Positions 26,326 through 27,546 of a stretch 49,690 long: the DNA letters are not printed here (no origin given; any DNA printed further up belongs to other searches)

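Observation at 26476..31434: Exosortase-A-type ACP / acyl-ligase / PLP-decarboxylase / two-'hydrolase' cassette, detached from any exosortase or EPS genes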

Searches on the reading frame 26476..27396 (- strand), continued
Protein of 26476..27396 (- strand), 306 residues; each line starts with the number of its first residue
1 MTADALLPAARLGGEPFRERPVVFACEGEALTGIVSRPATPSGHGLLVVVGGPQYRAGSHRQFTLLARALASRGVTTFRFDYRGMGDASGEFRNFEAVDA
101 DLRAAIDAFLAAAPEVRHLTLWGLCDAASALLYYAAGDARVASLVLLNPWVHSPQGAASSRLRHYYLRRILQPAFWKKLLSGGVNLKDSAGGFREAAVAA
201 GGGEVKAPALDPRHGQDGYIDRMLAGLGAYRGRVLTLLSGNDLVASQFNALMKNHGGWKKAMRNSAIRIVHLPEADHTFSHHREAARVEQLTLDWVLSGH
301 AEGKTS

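Call 33: search_protein_families(library=ncbifam, proteins=[L067:15757-17157:-, L054:8144-8896:+, L071:17194-18555:-, L082:14750-16834:-, L039:10982-12316:-, L030:171-1160:+, L012:9722-11053:-, L063:5121-6041:+, L046:2502-3584:-, L028:15783-18572:+], max_evalue=1e-8)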
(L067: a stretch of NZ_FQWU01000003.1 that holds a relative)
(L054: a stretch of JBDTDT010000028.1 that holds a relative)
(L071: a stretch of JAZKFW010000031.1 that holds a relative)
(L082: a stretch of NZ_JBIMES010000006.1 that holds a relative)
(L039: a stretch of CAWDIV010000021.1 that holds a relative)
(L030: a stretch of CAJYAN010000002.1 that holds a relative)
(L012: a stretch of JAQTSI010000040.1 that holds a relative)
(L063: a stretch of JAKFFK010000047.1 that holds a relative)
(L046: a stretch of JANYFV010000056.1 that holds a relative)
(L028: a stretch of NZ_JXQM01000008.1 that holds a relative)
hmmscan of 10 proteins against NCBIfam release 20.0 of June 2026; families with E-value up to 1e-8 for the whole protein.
L067:15757-17157:- (466 aa): 10 families
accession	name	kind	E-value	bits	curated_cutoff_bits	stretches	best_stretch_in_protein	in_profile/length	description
TIGR03013.1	EpsB_2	subfamily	4.2e-171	569.9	393.35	1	19-465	2-441/443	TIGR03013 family XrtA/PEP-CTERM system glycosyltransferase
TIGR03025.1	EPS_sugtrans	subfamily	1.6e-120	403.4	295.55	1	22-465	5-443/445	exopolysaccharide biosynthesis polyprenyl glycosylphosphotransferase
TIGR03023.1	WcaJ_sugtrans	equivalog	2.5e-91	307.2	410.75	1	19-462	2-448/453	undecaprenyl-phosphate glucose phosphotransferase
TIGR03022.1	WbaP_sugtrans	subfamily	4.4e-60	204.2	403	1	16-465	1-454/456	undecaprenyl-phosphate galactose phosphotransferase WbaP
NF007518.0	PRK10124.1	equivalog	6.2e-49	167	684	1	270-456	266-453/464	undecaprenyl-phosphate glucose phosphotransferase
NF050817.1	PolSacchBiosHfsE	equivalog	1e-47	163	750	1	269-461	263-460/467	polysaccharide biosynthesis protein HfsE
NF052601.1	undeca_RfbP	equivalog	1.1e-44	152.5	330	2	347-463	128-238/244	undecaprenyl-phosphate galactose phosphotransferase family protein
NF041877.1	EPS_EpsZ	equivalog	2e-44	152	800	1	19-465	14-457/459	exopolysaccharide biosynthesis polyisoprenyl-phosphate hexose-1-phosphate transferase EpsZ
NF011751.0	PRK15204.1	equivalog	1.1e-37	129.7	907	1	80-465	80-474/476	undecaprenyl-phosphate galactose phosphotransferase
NF045514.1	glycotran_HepC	equivalog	4.3e-23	81.7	140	1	273-387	112-211/220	heterocyst development glycosyltransferase HepC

L054:8144-8896:+ (250 aa): 0 families

L071:17194-18555:- (453 aa): 34 families (the best 25 are shown)
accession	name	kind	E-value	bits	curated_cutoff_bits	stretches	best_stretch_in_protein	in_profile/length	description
TIGR02915.1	PEP_resp_reg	equivalog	2.8e-222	738.4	502.6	1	8-450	1-445/445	PEP-CTERM-box response regulator transcription factor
NF008469.0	PRK11361.1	equivalog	2.3e-120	402.4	714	1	4-449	3-456/461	acetoacetate metabolism transcriptional regulator AtoC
TIGR01818.1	ntrC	equivalog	7.6e-108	361.3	558.6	1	9-389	2-377/463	nitrogen regulation protein NR(I)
NF041552.1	TF_PrdR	equivalog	1.2e-103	347.4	795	1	127-443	252-572/577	sigma-54 dependent transcriptional regulator PrdR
TIGR01817.1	nifA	equivalog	2e-102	343.7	528.85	1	132-413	182-462/534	nif-specific transcriptional activator NifA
NF041946.1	LuxO_transreg_Vib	equivalog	1.5e-101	340.5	800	1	29-387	22-374/463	quorum-sensing sigma-54 dependent transcriptional regulator LuxO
NF007689.0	PRK10365.1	equivalog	3.1e-96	322.9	760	1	1-444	1-439/441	sigma-54-dependent response regulator transcription factor ZraR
NF011695.0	PRK15115.1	equivalog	4.6e-94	315.7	763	1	2-450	3-439/445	two-component system response regulator GlrR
NF050807.1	TransRegFlbDCaul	equivalog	2.1e-93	313.6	750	1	83-396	73-368/454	sigma-54-dependent transcriptional regulator FlbD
NF051870.1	NAssimRespRegNtrX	equivalog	3.7e-93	312.9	600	1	26-441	24-444/452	nitrogen assimilation response regulator NtrX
NF049963.1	RespRegFlgRCampy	domain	1.9e-90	303.8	750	1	8-439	3-419/429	fla regulon two-component system response regulator FlgR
NF003451.0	PRK05022.1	equivalog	1.5e-89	301.1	476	1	130-450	174-511/512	nitric oxide reductase transcriptional regulator NorR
NF008176.1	PRK10923.1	equivalog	1.6e-88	297.4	620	1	10-389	8-381/469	nitrogen regulation protein NR(I)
NF038308.1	RNA_repair_RtcR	equivalog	2.9e-88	297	650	1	126-389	160-432/530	RNA repair transcriptional activator RtcR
TIGR02329.1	propionate_PrpR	equivalog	3.2e-87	293.3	499.2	1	131-442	198-522/526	propionate catabolism operon regulatory protein PrpR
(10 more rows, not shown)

L082:14750-16834:- (694 aa): 47 families (the best 25 are shown)
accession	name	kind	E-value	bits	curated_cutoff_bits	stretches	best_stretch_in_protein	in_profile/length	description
TIGR02916.1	PEP_his_kin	equivalog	3.8e-256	852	300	1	15-682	2-679/679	XrtA/PEP-CTERM system histidine kinase PrsK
NF008468.0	PRK11360.1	equivalog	1.8e-23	82.8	646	1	484-687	403-612/616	two-component system sensor histidine kinase AtoS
NF010411.0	PRK13837.1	equivalog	6.6e-22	77.3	647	1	411-687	377-679/828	two-component system VirA-like sensor kinase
NF007688.0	PRK10364.1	equivalog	4e-19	68.7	479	1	567-684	336-452/460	two-component system sensor histidine kinase ZraS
NF046044.1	PnpS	equivalog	1.7e-17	63.5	400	1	530-682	224-390/390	two-component system histidine kinase PnpS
TIGR02966.1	phoR_proteo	equivalog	5.1e-17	61.9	334.2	1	498-680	136-332/333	phosphate regulon sensor histidine kinase PhoR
NF041777.1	sens_FixL_Rhizob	equivalog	2.6e-16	59.3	850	1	570-684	366-482/485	sensor protein FixL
NF041832.1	near_NosP_CTERM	subfamily_domain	1.3e-15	57.4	400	1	484-687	14-229/370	NahK/ErcS family hybrid sensor histidine kinase/response regulator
NF006800.0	PRK09303.1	equivalog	1.4e-15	57.2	342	1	471-686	145-380/383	histidine kinase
NF008298.1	PRK11086.1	subfamily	2.1e-15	56.2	520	1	583-685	424-527/529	DcuS/MalK family sensor histidine kinase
NF053867.1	SprKinKinDBac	equivalog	2.5e-15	55.9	775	1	571-685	386-499/500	sporulation kinase KinD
NF041880.1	EPS_EpsF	equivalog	3.3e-15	55.6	900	1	514-682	313-492/492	response regulator EpsF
NF041735.1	hist_kin_RppB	equivalog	1.3e-14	53.9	400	1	475-682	211-438/438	two-component system sensor histidine kinase RppB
NF052574.1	HisKinEspCMyxo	equivalog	1.5e-14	53.1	1200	1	462-685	402-639/785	serine histidine kinase EspC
NF038348.1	T2SS_HK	subfamily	2.9e-14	52.4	450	1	581-683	470-573/574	histidine kinase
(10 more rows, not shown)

L039:10982-12316:- (444 aa): 0 families

L030:171-1160:+ (329 aa): 3 families
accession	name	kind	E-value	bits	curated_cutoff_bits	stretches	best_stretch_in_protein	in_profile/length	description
NF047683.1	TeichurnBiosyTuaG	equivalog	5e-16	59.1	400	1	6-132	6-129/252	teichuronic acid biosynthesis protein TuaG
NF050050.1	ProtGlycPglI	equivalog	2.1e-15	56.9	500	1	8-127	4-120/306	GalNAc(5)-diNAcBac-PP-undecaprenol beta-1,3-glucosyltransferase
NF007482.0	PRK10073.1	equivalog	7.8e-10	38.3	423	1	6-112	6-107/334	glycosyltransferase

L012:9722-11053:- (443 aa): 1 family
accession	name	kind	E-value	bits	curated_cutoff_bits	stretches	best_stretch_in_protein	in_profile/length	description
TIGR03097.1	PEP_O_lig_1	hypoth_equivalog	2e-140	468.3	188.1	1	4-412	1-407/408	putative O-glycosylation ligase, exosortase A system-associated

L063:5121-6041:+ (306 aa): 1 family
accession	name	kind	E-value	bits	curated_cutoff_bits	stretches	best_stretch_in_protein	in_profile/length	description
TIGR04352.1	HprK_rel_A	equivalog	2.9e-121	403.9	200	1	21-299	2-280/280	HprK-related kinase A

L046:2502-3584:- (360 aa): 0 families

L028:15783-18572:+ (929 aa): 28 families (the best 25 are shown)
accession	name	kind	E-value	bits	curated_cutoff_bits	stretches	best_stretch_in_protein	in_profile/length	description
TIGR02917.1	PEP_TPR_lipo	equivalog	1.7e-293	975.9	312.2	1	17-910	7-898/899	XrtA/PEP-CTERM system TPR-repeat protein PrsT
NF040959.1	MamA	equivalog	1.1e-67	227.4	200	4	42-171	43-173/204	magnetosome protein MamA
TIGR02521.1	type_IV_pilW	equivalog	1.1e-53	182.3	154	4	37-193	32-191/234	type IV pilus biogenesis/stability protein PilW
NF033920.0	C39_PA2778_fam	equivalog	2.7e-43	148.2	150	0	752-845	160-254/255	PA2778 family cysteine peptidase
NF052415.1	T3SS_chap_SctY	equivalog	2.4e-41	140.5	70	0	142-233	11-105/106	type III secretion apparatus assembly chaperone SctY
NF033758.1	gliding_GltE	equivalog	1.4e-39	136.2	225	2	47-248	131-333/411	adventurous gliding motility TPR repeat lipoprotein GltE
NF008757.0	PRK11788.1-5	equivalog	9e-35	120.5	363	0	515-631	184-301/388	lipopolysaccharide assembly protein LapB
TIGR03939.1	PGA_TPR_OMP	equivalog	9.1e-33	113.5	366.65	1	62-245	11-194/800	poly-beta-1,6 N-acetyl-D-glucosamine export porin PgaA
NF033762.1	social_mot_Tgl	equivalog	2.2e-31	109.1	225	0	470-590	58-181/252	social motility TPR repeat lipoprotein Tgl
NF052400.1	M48_BAM_BepA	equivalog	2.2e-30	105.9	570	0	521-691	317-476/483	beta-barrel assembly-enhancing protease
TIGR00540.1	TPR_hemY_coli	hypoth_equivalog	4.3e-28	98.2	142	0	131-259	255-379/385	heme biosynthesis-associated TPR protein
TIGR00990.1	3a0801s09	subfamily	9.9e-27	93.8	757.25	0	120-294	317-488/615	mitochondrial import receptor subunit TOM70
NF008520.0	PRK11447.1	equivalog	2.9e-26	91.6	858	1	286-609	364-701/1157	cellulose synthase complex outer membrane protein BcsC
NF008756.0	PRK11788.1-4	equivalog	1.8e-24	86.5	474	0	491-643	194-345/389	lipopolysaccharide assembly protein LapB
NF008755.0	PRK11788.1-3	equivalog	8e-23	81.4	430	0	516-638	185-307/388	lipopolysaccharide assembly protein LapB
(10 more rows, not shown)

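Call 34: search_protein_families(library=pfam, proteins=[L016:946-2235:+, L044:12118-12804:+, L008:7143-7877:+, L054:8144-8896:+, L039:10982-12316:-, L046:2502-3584:-, L048:8905-10137:-, L048:10804-12231:-, L011:12676-13764:-, L053:10938-12140:+], max_evalue=0.001)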
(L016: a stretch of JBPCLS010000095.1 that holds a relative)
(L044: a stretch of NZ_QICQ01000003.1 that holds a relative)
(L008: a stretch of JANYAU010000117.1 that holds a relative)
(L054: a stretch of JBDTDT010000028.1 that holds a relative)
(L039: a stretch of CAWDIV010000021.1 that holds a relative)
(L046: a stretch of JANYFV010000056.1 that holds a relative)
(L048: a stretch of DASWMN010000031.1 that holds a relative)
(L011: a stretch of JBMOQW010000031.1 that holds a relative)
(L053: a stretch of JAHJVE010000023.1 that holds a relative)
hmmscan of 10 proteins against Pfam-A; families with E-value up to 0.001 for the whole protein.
L016:946-2235:+ (429 aa): 2 families
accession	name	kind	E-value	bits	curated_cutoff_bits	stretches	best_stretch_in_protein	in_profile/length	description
PF13579.12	Glyco_trans_4_4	-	1.1e-13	52.2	29.7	1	38-221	6-158/158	Glycosyl transferase 4-like domain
PF13439.12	Glyco_transf_4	-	9e-08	32.8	28.5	1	106-224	51-168/170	Glycosyltransferase Family 4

L044:12118-12804:+ (228 aa): 8 families
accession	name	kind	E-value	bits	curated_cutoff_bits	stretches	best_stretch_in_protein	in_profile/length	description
PF07719.23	TPR_2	-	4.1e-08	33.2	27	1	172-202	1-31/34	Tetratricopeptide repeat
PF13431.12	TPR_17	-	1e-07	32.1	24.4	1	163-191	4-32/34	Tetratricopeptide repeat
PF13414.12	TPR_11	-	1.6e-07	31.3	26.8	1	153-185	9-41/42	TPR repeat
PF13432.12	TPR_16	-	3.9e-07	30.8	32.7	1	151-200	10-59/65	Tetratricopeptide repeat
PF13424.12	TPR_12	-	2.8e-05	24.7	30.1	1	157-201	29-74/77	Tetratricopeptide repeat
PF00515.34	TPR_1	-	4e-05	23.7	27.8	1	173-202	2-31/34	Tetratricopeptide repeat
PF23914.1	TPR_CcmH_CycH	-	9.4e-05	22.7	42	1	127-195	73-144/158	Cytochrome c-type biogenesis protein H TPR domain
PF14559.12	TPR_19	-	0.00027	21.6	25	1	152-191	5-44/68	Tetratricopeptide repeat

L008:7143-7877:+ (244 aa): 6 families
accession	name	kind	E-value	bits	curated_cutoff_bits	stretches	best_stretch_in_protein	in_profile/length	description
PF13181.12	TPR_8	-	7.8e-07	29.2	25.7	0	147-174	2-29/34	Tetratricopeptide repeat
PF13428.12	TPR_14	-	7.4e-06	26.6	23.5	0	115-153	4-42/44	Tetratricopeptide repeat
PF14559.12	TPR_19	-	8.2e-06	26.5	25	1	130-184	9-62/68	Tetratricopeptide repeat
PF13432.12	TPR_16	-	9.5e-06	26.4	32.7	1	118-175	3-60/65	Tetratricopeptide repeat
PF07719.23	TPR_2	-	6.2e-05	23.3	27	0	113-145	2-34/34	Tetratricopeptide repeat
PF17014.10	Mad3_BUB1_I_2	-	0.00018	22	37.6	1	144-201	44-102/128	Putative Mad3/BUB1 like region 1 protein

L054:8144-8896:+ (250 aa): 0 families

L039:10982-12316:- (444 aa): 1 family
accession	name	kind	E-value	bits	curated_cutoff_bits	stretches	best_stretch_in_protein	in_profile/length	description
PF13229.12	Beta_helix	-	4.9e-09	36.4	25.9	1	145-283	19-145/158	Right handed beta helix region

L046:2502-3584:- (360 aa): 1 family
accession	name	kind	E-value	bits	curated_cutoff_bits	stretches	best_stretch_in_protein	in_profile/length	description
PF14907.12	NTP_transf_5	-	6.1e-49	167.3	31.2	1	23-276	4-248/249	Uncharacterised nucleotidyltransferase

L048:8905-10137:- (410 aa): 0 families

L048:10804-12231:- (475 aa): 3 families
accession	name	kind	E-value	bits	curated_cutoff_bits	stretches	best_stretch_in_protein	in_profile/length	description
PF13229.12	Beta_helix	-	1.7e-07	31.4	25.9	0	333-388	55-111/158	Right handed beta helix region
PF14592.12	Chondroitinas_B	-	0.00044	19.8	24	1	98-157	1-58/426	Chondroitinase B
PF05048.19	NosD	-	0.0007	19.5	23.6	0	332-388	90-147/212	Periplasmic copper-binding protein (NosD)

L011:12676-13764:- (362 aa): 1 family
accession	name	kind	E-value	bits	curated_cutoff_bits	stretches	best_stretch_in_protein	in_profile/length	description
PF13480.13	Acetyltransf_6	-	1.7e-26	93.5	22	1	172-318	2-141/143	Acetyltransferase (GNAT) domain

L053:10938-12140:+ (400 aa): 1 family
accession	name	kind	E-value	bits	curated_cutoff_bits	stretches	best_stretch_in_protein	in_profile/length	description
PF01041.23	DegT_DnrJ_EryC1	-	2.3e-12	47.3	19.8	1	52-196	48-191/360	DegT/DnrJ/EryC1/StrS aminotransferase family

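Call 47: search_solved_structures(query=A1, max_evalue=0.01, show_alignments=2)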
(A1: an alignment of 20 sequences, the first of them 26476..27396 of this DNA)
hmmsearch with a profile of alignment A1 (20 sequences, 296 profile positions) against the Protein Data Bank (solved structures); distinct sequences matched with E-value up to 0.01: 28.
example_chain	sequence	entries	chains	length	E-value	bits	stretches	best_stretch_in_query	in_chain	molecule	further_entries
9pjb_A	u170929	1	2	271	1.8e-17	66.8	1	9-136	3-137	MHETase MHT043-5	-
7wwh_A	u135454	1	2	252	4.7e-12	49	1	9-138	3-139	Alpha/beta hydrolase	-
9pir_A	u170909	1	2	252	1.3e-11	47.5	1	12-97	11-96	Alpha/beta fold hydrolase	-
9pid_A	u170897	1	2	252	2.1e-11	46.9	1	12-97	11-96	Alpha/beta fold hydrolase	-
9pic_A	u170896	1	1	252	2.1e-11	46.9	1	12-97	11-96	Alpha/beta fold hydrolase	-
7q4h_A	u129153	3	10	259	1.1e-10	44.5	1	10-140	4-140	Hydrolase_4 domain-containing protein | Serine aminopeptidase S33 domain-containing protein | Prolyl oligopeptidase family protein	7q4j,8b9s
8b4u_A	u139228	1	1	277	1.4e-10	44.2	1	9-136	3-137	Alpha/beta hydrolase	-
3pf9_A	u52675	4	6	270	1.5e-10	44.1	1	13-140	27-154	Cinnamoyl esterase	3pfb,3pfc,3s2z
3pf8_A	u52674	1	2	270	1.7e-10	43.9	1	13-140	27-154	Cinnamoyl esterase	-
9h0z_A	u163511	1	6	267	1.8e-10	43.8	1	11-138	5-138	Serine aminopeptidase S33 domain-containing protein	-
9w30_A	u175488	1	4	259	2.9e-10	43.1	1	13-83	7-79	Alpha/beta superfamily hydrolase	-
3qm1_A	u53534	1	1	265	3e-10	43.1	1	13-140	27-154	Cinnamoyl esterase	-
6lzh_A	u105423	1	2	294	2.6e-08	36.7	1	55-143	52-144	GrgF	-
7qjm_A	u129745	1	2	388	1.4e-07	34.3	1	15-148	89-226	alpha/beta-hydrolase (202)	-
10bv_A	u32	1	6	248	1.2e-06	31.3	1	55-143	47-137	Chlorogenic acid esterase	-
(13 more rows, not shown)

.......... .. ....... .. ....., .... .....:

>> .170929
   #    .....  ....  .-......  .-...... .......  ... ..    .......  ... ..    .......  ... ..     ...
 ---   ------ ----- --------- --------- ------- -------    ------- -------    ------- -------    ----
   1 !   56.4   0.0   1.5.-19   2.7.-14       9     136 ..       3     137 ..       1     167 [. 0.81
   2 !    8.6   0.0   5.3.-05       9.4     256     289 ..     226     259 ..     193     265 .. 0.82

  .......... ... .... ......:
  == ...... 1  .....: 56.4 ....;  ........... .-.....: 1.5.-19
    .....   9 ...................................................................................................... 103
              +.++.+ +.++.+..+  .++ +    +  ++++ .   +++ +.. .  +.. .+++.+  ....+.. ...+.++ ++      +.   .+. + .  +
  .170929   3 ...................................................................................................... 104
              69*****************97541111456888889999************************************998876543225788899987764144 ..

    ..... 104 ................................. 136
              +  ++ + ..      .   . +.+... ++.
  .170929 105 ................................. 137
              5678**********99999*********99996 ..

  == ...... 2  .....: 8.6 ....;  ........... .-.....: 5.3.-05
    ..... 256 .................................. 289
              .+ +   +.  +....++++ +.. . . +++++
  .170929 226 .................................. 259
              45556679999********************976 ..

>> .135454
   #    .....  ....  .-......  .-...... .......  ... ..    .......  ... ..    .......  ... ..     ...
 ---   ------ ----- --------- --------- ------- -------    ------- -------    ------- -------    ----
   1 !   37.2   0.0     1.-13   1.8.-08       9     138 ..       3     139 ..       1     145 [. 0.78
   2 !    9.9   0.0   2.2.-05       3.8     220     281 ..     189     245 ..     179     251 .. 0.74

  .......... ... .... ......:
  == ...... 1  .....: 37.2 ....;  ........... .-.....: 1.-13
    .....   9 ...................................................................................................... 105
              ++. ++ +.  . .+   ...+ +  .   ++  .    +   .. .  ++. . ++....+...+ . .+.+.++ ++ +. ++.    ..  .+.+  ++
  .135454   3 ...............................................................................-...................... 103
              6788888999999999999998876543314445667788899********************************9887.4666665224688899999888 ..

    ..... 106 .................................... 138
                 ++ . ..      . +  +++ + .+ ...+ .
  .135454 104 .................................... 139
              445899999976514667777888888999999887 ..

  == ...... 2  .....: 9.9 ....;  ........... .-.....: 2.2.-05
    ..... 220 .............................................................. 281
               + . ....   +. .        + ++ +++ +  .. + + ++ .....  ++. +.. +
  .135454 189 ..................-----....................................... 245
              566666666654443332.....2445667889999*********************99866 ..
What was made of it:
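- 26476..27396 (-): "Hydrolase 1" (306 aa): an alpha/beta-fold enzyme with a Cys125-Asp242-His277 triad. Proposed aminoacyl transferase or thioesterase acting on the ACP thioester. Cys125 aligns with the nucleophile Ser of feruloyl-esterase-like hydrolases (call 47).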
